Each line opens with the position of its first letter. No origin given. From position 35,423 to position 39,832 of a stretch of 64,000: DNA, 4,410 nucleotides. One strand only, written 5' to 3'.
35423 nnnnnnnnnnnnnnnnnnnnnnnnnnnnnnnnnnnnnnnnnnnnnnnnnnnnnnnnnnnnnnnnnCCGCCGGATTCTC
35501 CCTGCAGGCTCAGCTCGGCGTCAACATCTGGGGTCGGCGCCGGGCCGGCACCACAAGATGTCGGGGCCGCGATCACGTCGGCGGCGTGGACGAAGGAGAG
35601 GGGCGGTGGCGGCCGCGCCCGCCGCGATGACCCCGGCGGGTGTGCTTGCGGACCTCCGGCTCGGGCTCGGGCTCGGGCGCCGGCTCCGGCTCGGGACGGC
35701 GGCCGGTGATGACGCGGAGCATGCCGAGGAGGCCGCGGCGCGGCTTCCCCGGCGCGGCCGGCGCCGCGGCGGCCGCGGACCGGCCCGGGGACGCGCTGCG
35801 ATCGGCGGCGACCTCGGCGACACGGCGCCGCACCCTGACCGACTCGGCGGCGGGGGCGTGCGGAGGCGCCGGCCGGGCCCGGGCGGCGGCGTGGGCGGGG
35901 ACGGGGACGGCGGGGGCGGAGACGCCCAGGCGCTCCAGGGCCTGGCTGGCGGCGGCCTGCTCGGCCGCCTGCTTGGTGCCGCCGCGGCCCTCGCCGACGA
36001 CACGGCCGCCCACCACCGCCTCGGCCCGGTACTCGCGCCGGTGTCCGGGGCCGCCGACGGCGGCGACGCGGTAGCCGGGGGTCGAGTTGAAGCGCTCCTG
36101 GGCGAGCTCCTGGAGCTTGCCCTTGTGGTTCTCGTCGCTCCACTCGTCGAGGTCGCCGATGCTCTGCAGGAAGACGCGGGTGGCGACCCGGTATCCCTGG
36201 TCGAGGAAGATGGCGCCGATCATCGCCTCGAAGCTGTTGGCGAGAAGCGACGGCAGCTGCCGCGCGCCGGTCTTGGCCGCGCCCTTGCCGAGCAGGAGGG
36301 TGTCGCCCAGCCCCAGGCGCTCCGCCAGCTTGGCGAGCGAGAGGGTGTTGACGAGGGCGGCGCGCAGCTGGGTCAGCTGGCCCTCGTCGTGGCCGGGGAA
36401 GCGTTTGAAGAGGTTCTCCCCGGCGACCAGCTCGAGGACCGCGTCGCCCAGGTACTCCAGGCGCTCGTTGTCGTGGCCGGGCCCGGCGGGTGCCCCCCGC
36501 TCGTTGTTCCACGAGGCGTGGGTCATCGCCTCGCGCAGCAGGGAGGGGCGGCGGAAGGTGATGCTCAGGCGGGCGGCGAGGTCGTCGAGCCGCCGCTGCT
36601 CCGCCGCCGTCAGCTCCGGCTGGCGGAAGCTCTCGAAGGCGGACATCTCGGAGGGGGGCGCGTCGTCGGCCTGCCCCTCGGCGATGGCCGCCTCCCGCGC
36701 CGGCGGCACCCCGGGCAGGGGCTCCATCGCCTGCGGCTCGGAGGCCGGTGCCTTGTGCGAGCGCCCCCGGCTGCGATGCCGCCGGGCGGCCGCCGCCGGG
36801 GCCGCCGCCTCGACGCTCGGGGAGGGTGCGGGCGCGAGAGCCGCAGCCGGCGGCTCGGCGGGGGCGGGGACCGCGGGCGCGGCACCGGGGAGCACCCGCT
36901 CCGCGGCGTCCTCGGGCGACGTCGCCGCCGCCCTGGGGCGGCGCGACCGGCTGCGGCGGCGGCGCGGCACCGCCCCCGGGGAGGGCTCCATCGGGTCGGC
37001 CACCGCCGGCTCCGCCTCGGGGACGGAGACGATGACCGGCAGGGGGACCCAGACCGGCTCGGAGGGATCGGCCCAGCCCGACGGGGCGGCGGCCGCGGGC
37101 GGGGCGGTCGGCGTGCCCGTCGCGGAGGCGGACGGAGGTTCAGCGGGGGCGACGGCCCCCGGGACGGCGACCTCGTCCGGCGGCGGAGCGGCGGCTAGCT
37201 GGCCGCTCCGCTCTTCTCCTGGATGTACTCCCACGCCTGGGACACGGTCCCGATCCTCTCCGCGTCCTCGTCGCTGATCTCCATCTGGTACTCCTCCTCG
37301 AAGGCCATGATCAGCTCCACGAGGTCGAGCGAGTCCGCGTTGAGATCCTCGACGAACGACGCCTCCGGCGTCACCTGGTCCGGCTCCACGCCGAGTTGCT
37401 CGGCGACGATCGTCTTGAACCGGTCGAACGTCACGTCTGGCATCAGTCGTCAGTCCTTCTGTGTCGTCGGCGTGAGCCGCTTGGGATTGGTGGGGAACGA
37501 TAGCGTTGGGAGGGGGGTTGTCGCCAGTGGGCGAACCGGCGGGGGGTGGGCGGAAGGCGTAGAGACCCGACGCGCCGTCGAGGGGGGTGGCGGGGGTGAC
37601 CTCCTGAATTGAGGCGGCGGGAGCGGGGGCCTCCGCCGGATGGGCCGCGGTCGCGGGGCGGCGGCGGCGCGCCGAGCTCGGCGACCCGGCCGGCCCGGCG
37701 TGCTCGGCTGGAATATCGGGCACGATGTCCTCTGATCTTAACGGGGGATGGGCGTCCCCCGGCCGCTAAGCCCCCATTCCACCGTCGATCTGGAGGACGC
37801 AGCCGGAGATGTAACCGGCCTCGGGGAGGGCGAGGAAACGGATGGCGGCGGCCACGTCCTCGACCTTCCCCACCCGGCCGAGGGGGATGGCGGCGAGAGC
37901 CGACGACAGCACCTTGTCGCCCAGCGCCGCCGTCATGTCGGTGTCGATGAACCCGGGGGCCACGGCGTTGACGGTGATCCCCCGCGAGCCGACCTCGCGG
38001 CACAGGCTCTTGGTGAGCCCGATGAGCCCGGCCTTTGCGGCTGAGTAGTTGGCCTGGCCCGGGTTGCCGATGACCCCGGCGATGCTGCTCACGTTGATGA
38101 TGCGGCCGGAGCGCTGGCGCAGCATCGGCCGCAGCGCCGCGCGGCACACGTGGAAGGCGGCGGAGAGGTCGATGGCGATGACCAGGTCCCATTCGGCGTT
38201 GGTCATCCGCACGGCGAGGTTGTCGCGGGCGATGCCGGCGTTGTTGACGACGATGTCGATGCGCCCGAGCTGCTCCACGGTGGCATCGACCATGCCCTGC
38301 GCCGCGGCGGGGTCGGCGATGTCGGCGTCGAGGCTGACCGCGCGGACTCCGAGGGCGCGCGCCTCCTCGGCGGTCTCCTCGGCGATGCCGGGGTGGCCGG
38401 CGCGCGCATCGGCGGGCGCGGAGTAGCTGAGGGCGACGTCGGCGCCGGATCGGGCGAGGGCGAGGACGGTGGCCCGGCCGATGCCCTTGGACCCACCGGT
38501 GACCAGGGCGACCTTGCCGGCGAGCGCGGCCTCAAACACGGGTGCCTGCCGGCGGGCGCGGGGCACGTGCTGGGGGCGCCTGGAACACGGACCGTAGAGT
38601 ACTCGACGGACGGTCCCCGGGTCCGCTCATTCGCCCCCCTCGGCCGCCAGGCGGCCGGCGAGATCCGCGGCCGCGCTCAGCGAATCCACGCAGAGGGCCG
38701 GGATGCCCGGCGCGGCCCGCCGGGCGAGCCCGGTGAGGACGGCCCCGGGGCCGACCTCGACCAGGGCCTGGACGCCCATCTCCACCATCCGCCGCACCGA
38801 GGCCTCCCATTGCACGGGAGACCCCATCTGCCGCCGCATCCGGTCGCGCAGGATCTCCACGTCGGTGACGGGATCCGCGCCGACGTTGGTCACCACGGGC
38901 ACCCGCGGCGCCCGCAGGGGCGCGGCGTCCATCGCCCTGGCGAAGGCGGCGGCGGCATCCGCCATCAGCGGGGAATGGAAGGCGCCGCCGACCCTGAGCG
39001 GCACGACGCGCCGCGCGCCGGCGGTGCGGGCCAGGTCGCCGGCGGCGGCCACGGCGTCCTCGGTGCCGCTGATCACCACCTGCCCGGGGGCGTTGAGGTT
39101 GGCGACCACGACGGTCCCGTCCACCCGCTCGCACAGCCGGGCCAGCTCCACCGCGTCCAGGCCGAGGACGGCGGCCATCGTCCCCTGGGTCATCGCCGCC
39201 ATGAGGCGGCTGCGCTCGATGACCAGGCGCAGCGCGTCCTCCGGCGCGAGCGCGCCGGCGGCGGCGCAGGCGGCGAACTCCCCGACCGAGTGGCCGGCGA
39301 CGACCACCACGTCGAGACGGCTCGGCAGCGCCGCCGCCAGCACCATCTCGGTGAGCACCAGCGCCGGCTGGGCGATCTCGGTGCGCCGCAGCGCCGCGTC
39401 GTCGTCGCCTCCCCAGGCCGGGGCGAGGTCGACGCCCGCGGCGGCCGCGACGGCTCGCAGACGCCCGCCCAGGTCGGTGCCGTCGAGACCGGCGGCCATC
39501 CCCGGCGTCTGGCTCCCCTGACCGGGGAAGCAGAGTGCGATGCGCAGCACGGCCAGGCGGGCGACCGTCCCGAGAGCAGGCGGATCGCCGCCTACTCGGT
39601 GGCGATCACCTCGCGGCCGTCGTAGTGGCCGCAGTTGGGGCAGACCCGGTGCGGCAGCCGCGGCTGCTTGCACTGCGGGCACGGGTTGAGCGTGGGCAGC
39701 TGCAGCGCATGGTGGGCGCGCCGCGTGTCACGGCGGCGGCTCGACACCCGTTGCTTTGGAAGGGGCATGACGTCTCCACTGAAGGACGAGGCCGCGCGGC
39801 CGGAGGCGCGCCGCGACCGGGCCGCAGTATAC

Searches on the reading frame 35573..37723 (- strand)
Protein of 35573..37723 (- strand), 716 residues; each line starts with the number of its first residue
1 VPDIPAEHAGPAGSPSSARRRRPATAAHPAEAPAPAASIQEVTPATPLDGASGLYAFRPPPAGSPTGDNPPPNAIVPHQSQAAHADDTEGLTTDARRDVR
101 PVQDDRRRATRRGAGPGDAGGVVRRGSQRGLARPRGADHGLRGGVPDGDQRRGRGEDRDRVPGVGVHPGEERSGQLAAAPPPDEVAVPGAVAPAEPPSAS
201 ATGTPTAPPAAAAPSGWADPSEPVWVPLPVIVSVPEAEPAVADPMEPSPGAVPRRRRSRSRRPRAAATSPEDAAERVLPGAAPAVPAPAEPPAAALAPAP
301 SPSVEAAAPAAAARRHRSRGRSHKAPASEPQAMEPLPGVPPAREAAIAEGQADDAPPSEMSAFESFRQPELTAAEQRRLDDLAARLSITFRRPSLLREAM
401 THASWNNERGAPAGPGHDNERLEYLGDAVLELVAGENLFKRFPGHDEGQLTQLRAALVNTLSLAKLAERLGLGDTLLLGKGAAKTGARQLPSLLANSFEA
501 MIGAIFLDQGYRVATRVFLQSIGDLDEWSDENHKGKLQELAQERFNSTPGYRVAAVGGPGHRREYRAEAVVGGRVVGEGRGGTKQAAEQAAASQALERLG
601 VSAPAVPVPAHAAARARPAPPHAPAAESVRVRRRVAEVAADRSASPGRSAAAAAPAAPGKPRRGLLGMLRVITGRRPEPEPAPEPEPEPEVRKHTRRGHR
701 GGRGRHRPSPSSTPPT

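Call 54: search_protein_families(library=pfam, proteins=[window:35573-37723:-], max_evalue=0.00001)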
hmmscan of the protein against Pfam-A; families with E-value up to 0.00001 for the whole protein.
window:35573-37723:- (716 aa): 3 families
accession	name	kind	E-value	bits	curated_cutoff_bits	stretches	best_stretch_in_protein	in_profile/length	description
PF14622.11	Ribonucleas_3_3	-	7.1e-34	117.2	35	1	394-522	3-124/128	Ribonuclease-III-like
PF00636.31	Ribonuclease_3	-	9.4e-24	84.6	27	1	420-510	1-102/102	Ribonuclease III domain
PF00035.32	dsrm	-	2.7e-12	47.5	23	1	534-599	2-66/66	Double-stranded RNA binding motif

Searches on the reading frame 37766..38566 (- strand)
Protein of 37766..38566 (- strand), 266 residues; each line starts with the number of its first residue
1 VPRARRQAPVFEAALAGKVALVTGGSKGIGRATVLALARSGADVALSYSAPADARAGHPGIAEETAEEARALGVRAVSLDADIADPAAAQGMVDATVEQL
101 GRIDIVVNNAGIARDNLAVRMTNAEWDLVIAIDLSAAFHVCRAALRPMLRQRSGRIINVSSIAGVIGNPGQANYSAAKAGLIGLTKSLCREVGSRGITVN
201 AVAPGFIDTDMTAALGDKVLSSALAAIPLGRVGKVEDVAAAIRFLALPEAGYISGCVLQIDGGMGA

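Call 30: search_protein_families(library=pfam, proteins=[window:37766-38566:-], max_evalue=0.00001)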
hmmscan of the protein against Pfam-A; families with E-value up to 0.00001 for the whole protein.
window:37766-38566:- (266 aa): 3 families
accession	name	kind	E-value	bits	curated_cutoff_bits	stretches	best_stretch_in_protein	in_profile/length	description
PF13561.12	adh_short_C2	-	3.1e-62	210.7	27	1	27-264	6-235/236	Enoyl-(Acyl carrier protein) reductase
PF00106.31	adh_short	-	1.8e-57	194.4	26.6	1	18-217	1-192/195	short chain dehydrogenase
PF08659.16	KR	-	6.3e-23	82.1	22.6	1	20-199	3-173/180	KR domain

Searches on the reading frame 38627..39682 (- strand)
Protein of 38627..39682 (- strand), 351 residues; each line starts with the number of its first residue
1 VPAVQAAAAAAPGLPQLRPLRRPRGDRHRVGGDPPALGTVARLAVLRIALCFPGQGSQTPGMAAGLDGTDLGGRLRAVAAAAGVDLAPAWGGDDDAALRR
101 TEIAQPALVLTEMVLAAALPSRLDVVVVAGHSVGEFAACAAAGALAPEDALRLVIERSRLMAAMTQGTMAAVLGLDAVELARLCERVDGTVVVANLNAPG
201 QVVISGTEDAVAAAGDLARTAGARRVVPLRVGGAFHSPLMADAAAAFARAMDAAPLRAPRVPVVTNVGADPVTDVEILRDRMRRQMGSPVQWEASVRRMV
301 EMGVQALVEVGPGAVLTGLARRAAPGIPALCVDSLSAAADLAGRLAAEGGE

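Call 30: search_protein_families(library=pfam, proteins=[window:38627-39682:-], max_evalue=0.00001)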
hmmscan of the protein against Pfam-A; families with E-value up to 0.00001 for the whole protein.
window:38627-39682:- (351 aa): 1 family
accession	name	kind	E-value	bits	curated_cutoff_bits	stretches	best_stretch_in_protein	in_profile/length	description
PF00698.26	Acyl_transf_1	-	4.7e-37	128.6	32.7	1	52-322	4-277/319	Acyl transferase domain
